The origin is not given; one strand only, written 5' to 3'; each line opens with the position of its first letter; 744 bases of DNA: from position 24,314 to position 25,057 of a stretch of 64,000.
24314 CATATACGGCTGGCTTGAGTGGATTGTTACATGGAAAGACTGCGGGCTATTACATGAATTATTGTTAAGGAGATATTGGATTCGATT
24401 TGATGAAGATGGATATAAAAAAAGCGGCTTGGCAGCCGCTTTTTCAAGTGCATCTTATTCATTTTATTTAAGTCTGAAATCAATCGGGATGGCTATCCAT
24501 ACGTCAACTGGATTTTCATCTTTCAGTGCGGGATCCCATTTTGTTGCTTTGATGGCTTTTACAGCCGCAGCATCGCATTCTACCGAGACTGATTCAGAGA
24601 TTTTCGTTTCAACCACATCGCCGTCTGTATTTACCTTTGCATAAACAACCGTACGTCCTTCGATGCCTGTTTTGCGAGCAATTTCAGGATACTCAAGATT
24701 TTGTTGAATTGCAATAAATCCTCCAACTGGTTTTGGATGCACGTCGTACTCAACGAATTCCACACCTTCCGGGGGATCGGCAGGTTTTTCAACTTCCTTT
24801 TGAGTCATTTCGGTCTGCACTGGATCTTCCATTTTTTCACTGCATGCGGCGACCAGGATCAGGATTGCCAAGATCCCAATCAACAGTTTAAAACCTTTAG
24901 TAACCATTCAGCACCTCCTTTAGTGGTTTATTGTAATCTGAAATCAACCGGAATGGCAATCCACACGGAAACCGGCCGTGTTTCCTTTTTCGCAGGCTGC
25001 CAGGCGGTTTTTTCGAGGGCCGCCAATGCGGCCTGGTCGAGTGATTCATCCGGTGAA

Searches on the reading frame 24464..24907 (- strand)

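Call 62: search_protein_families(library=pfam, proteins=[window:24464-24907:-], max_evalue=0.00001)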
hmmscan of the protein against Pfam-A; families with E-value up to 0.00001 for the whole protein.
window:24464-24907:- (147 aa): 1 family
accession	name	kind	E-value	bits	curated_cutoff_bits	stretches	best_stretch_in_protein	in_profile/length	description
PF03544.19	TonB_C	-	3.9e-20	72.5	24.6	1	70-146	2-79/79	Gram-negative bacterial TonB protein C-terminal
